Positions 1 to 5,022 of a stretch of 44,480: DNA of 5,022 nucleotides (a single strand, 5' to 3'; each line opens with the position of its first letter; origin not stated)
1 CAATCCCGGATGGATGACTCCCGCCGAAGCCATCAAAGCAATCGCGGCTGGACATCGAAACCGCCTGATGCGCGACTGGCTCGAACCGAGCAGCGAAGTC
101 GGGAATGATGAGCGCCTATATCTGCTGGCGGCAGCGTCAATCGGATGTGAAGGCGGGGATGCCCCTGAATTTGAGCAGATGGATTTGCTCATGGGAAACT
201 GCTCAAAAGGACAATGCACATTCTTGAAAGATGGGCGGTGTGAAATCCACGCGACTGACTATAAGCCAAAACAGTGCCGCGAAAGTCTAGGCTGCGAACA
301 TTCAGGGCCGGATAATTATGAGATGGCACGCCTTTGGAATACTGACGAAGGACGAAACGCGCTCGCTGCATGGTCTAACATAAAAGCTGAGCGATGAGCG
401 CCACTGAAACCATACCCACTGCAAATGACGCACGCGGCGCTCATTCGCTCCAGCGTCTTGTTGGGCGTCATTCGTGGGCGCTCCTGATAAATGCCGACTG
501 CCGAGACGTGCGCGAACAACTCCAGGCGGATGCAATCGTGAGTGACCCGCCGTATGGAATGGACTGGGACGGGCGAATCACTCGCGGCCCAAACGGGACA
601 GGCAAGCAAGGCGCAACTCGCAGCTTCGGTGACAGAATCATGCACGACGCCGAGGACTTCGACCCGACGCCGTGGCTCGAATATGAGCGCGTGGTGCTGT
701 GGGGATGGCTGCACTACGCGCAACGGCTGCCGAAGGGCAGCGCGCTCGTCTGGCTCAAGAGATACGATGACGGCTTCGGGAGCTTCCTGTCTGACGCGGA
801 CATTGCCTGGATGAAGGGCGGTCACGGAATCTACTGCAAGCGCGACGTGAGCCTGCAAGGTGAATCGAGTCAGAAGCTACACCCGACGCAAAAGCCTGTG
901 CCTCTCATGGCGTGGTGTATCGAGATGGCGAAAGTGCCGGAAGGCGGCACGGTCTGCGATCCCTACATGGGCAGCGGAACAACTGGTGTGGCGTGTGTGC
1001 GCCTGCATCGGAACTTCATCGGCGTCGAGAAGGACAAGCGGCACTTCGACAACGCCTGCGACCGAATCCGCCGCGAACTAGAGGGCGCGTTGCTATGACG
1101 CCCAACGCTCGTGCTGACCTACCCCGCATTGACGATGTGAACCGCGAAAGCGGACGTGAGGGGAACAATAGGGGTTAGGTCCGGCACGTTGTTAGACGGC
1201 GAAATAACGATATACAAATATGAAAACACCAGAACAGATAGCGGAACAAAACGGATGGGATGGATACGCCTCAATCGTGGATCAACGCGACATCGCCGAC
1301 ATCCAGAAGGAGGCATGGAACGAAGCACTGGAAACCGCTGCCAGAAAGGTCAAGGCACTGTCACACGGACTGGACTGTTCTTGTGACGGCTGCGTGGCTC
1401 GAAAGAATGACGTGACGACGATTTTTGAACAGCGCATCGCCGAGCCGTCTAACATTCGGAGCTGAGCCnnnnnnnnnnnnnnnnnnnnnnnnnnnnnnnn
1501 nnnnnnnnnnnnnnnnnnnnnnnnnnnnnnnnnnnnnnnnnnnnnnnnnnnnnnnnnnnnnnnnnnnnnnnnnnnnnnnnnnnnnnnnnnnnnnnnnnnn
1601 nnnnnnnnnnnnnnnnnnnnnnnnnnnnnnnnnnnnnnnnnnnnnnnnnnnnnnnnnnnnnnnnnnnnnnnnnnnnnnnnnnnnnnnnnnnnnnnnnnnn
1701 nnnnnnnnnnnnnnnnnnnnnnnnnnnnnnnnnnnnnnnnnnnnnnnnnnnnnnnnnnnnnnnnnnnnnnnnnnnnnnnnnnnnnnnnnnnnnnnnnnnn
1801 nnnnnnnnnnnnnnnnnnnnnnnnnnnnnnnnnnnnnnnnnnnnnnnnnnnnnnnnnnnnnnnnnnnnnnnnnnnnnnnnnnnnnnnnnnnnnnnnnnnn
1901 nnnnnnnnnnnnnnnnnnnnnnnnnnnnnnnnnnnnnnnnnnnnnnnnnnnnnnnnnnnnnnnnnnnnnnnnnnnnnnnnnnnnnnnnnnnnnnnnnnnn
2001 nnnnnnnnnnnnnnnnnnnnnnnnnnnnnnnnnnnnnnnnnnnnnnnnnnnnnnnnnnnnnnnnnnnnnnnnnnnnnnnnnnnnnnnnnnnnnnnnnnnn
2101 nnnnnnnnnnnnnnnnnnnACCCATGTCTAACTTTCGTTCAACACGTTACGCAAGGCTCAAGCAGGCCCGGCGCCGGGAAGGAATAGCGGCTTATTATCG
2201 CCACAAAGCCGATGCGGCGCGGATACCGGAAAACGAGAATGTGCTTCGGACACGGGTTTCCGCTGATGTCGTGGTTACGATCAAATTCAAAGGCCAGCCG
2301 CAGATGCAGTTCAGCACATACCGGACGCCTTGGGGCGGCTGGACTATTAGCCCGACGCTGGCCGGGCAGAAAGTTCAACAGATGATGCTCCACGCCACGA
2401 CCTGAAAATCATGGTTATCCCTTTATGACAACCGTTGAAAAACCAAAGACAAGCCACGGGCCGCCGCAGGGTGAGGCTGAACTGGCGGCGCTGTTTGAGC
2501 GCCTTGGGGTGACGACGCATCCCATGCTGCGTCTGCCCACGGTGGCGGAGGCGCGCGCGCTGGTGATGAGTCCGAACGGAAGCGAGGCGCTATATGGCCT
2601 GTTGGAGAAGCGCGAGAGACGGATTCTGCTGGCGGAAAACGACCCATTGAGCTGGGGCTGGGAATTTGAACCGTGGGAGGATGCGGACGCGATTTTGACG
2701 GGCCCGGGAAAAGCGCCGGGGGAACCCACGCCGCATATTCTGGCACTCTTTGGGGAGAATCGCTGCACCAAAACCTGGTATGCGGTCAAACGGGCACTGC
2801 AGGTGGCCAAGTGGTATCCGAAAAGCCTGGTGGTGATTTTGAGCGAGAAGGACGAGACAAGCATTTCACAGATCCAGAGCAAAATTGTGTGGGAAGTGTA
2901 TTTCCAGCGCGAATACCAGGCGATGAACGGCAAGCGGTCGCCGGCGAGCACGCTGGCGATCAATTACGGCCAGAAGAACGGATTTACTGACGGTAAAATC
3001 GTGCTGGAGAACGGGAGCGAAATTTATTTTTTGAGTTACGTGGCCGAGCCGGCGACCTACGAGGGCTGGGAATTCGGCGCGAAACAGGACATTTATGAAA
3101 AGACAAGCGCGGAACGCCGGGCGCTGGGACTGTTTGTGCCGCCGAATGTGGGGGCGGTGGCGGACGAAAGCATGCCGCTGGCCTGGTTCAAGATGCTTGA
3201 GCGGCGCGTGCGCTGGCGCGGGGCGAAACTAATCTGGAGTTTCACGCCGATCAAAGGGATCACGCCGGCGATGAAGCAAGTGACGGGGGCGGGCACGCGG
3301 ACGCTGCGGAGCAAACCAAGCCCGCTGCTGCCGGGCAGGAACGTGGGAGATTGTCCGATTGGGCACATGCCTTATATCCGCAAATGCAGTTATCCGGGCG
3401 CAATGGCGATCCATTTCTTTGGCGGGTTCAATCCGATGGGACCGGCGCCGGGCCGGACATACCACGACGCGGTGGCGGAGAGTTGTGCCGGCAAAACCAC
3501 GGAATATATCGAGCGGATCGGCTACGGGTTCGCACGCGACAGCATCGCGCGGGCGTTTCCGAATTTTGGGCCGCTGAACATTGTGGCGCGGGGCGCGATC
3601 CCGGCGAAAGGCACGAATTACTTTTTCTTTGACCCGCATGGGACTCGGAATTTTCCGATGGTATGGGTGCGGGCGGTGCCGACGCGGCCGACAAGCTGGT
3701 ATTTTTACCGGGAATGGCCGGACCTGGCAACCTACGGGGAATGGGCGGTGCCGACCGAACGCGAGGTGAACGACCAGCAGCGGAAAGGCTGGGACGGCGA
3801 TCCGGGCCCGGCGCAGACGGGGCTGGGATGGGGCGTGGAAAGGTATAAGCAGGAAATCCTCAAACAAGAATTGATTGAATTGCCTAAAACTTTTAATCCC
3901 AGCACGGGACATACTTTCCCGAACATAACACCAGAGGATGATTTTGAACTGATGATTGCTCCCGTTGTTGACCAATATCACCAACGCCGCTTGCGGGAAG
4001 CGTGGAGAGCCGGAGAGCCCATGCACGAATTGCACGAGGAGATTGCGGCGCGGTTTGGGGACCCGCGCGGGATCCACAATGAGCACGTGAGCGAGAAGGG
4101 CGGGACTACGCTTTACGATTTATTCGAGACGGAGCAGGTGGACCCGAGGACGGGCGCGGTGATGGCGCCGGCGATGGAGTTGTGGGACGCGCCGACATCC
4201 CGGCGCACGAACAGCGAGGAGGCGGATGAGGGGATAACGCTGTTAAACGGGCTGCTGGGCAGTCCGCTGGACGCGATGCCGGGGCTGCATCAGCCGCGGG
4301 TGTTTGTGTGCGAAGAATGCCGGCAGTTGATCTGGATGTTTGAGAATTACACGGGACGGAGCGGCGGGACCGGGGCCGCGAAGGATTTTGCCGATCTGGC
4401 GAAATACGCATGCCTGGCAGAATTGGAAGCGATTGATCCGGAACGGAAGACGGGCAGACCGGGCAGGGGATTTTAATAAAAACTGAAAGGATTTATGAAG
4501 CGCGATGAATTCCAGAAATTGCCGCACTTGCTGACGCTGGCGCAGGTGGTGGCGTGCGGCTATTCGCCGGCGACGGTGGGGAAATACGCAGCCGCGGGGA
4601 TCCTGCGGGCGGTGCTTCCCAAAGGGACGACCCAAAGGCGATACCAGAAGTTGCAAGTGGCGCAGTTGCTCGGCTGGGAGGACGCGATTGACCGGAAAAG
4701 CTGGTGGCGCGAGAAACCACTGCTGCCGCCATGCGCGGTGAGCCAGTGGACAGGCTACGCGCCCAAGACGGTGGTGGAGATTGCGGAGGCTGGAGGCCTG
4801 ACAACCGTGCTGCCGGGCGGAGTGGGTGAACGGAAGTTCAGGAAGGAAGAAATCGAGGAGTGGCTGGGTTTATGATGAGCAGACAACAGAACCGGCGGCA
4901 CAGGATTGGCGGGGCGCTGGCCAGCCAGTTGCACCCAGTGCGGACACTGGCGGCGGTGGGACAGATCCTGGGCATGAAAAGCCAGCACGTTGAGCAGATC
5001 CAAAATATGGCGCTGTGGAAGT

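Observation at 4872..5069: Free-standing sigma-70 region 4.2 look-alike encoded between the terminase and portal genes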

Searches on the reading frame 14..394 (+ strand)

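Call 42: search_protein_families(library=pfam, alignment_id=A2, max_evalue=0.01)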
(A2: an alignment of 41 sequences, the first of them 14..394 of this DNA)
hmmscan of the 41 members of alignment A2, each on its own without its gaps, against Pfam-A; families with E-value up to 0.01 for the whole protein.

A. member 1, window:14-394:+ (127 aa): 0 families

B. families by the number of members that match (of 41 scanned): 21 families
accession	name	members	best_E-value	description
PF01555.25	N6_N4_Mtase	1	1.4e-20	DNA methylase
PF00772.26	DnaB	1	5.8e-18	DnaB-like helicase N terminal domain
PF17801.7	Melibiase_C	1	1.8e-08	Alpha galactosidase C-terminal beta sandwich domain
PF14791.11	DNA_pol_B_thumb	1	2.8e-07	DNA polymerase beta thumb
PF13481.12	AAA_25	1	2.7e-06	AAA domain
PF13555.12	AAA_29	1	4.5e-05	P-loop containing region of AAA domain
PF16190.11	E1_FCCH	1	0.00013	Ubiquitin-activating enzyme E1 FCCH domain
PF01170.24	UPF0020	1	0.0003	RMKL-like, methyltransferase domain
PF02839.19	CBM_5_12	1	0.00032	Carbohydrate-binding module family 5/12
PF16499.11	Melibiase_2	1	0.00036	Alpha galactosidase A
PF01402.27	RHH_1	1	0.00037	Ribbon-helix-helix protein, copG family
PF12728.13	HTH_17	1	0.00048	Helix-turn-helix domain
PF05869.16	Dam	1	0.00061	DNA N-6-adenine-methyltransferase (Dam)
PF21882.2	Gp53-like_C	1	0.00075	Putative tail fiber protein gp53-like, C-terminal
PF14792.12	DNA_pol_B_palm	1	0.0014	DNA polymerase beta palm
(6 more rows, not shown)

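Call 85: search_protein_families(library=phrogs, alignment_id=A2, max_evalue=0.01)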
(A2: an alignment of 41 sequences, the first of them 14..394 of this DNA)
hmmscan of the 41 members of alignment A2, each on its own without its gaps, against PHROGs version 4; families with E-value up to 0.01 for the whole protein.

A. member 1, window:14-394:+ (127 aa): 0 families

B. families by the number of members that match (of 41 scanned): 38 families (the first 25 are shown)
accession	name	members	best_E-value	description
phrog_67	-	1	8.3e-42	DNA methyltransferase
phrog_239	-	1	2.8e-32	DNA primase/helicase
phrog_5482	-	1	2.8e-31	-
phrog_19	-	1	2.9e-23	DnaB-like replicative helicase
phrog_18293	-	1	6e-22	methyltransferase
phrog_3008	-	1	2.9e-21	DNA methyltransferase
phrog_498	-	1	9.7e-18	DNA methyltransferase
phrog_8769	-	1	9.1e-17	methyltransferase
phrog_9998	-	1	1.7e-15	-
phrog_23148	-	1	3.3e-14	-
phrog_1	-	1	4.1e-14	integrase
phrog_2514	-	1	9.9e-14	DnaD-like helicase loader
phrog_111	-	1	6.8e-13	DNA methyltransferase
phrog_6952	-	1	5.6e-10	DNA methyltransferase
phrog_23085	-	1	1.2e-09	-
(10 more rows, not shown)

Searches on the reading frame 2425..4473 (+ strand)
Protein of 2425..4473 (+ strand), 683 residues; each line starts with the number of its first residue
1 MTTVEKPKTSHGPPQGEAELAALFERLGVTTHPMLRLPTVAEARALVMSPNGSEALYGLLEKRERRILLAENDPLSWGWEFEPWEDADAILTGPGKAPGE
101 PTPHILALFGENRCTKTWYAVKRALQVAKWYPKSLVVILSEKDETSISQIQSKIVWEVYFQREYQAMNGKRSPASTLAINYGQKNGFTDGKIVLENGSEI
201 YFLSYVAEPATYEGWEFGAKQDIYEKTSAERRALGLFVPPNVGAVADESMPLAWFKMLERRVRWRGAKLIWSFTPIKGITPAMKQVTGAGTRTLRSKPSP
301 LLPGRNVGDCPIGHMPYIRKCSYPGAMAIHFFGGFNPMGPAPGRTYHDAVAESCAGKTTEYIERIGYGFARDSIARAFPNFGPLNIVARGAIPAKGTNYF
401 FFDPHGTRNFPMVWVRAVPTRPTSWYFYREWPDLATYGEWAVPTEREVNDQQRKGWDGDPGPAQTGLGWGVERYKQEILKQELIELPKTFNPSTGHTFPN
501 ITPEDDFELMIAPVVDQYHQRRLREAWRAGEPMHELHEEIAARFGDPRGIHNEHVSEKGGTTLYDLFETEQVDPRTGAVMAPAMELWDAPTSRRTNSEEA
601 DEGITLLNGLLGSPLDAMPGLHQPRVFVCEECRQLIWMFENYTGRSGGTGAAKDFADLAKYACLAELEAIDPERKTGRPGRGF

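Call 3: search_protein_families(library=pfam, proteins=[window:2425-4473:+], max_evalue=10)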
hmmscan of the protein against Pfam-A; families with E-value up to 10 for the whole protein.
window:2425-4473:+ (683 aa): 1 family
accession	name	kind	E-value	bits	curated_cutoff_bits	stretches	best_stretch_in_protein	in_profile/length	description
PF16407.11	PKD_2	-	0.0055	17.4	39.2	1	105-171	86-152/157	PKD-like family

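Call 4: search_protein_families(library=phrogs, proteins=[window:2425-4473:+], max_evalue=1)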
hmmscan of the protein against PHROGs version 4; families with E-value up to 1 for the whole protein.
window:2425-4473:+ (683 aa): 0 families

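Call 8: search_dna_similar(query=window:2425-4473:+, collection=phages, mode=protein, max_evalue=0.001, max_rows=20)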
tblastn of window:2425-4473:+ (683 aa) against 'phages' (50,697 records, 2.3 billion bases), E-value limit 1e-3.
Records with a match: 1; places in all: 1; records where one place covers at least 80% of the query: 0.
Best place of each record, by identity: <60% 1.
By first word of the organism name: Phage 1.
By host as written in the record: - 1.
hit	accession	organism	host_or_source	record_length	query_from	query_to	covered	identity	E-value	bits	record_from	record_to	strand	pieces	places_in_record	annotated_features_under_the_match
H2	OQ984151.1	Phage C75C1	-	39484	27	474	66%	26.9%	6e-26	120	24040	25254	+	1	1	hypothetical protein (x2)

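Call 22: search_protein_families(library=ncbifam, proteins=[window:2425-4473:+], max_evalue=10)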
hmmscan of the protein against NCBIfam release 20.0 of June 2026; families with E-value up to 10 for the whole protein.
window:2425-4473:+ (683 aa): 0 families

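Call 82: find_related_loci(query=window:2425-4473:+, collection=viral_contigs, flank=3000)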
Query window:2425-4473:+ (683 aa) in viral_contigs; peptide patterns used: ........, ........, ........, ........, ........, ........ (x = any residue, [..] = any of these).
9 stretches matched a pattern; 9 encode a relative of the query (tblastn E <= 1e-3); 9 distinct loci.
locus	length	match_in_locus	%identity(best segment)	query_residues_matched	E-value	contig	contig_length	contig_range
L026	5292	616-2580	69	17-683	0e+0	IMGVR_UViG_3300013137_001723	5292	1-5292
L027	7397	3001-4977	65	16-683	0e+0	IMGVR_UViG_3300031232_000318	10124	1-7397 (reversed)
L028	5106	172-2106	49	9-683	0e+0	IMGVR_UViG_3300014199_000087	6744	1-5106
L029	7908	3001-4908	49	16-683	0e+0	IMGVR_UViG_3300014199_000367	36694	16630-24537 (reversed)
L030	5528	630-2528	49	29-671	0e+0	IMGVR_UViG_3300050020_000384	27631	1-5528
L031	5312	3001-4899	49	29-671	0e+0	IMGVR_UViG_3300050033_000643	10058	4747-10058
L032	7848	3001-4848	36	28-680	2e-104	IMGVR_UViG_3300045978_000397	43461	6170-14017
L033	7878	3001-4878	35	31-683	8e-102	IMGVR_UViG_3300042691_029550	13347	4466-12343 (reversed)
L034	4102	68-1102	41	313-680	1e-71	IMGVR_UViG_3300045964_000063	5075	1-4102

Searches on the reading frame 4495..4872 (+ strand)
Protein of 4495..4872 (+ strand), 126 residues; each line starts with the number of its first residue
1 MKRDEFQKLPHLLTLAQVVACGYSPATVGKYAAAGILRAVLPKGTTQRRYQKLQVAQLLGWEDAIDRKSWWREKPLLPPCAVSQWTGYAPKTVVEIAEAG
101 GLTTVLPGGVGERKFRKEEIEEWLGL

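Call 3: search_protein_families(library=pfam, proteins=[window:4495-4872:+], max_evalue=10)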
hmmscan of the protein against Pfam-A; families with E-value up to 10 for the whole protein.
window:4495-4872:+ (126 aa): 2 families
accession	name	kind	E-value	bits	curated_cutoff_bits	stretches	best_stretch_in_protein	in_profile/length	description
PF12728.13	HTH_17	-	1.9e-06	28.4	27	2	87-124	12-47/51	Helix-turn-helix domain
PF13338.12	AbiEi_4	-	0.076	13.6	25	1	5-37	6-38/49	Transcriptional regulator, AbiEi antitoxin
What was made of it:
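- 4495..4875 (+): Upstream 126-aa gene with two HTH_17/BldC/excisionase-like domains. It is conserved between terminase and portal in most relatives. The 65-aa gene is joined to its stop codon. Pfam HTH_17 E=1.9e-6 with 2 stretches (call 3).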

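Call 4: search_protein_families(library=phrogs, proteins=[window:4495-4872:+], max_evalue=1)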
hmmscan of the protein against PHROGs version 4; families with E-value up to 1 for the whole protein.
window:4495-4872:+ (126 aa): 3 families
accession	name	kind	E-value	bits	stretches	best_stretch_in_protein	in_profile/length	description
phrog_7735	-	integration and excision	0.0019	19.5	0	22-64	16-55/99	excisionase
phrog_66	-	integration and excision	0.0082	16.8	0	7-66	88-147/412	excisionase and transcriptional regulator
phrog_2474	-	transcription regulation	0.22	12.4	1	13-58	49-95/118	MerR-like transcriptional regulator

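Call 22: search_protein_families(library=ncbifam, proteins=[window:4495-4872:+], max_evalue=10)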
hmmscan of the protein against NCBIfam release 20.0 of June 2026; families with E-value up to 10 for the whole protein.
window:4495-4872:+ (126 aa): 2 families
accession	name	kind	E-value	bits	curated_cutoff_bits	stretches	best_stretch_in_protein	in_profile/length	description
NF033787.1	HTH_BldC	subfamily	1.4e-08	34.5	77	2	79-122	5-47/49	BldC family transcriptional regulator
TIGR01764.1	excise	domain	0.0029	17.9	28.8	1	91-124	16-47/49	excisionase family DNA-binding protein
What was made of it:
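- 4495..4875 (+): NCBIfam HTH_BldC E=1.4e-8 (call 22).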
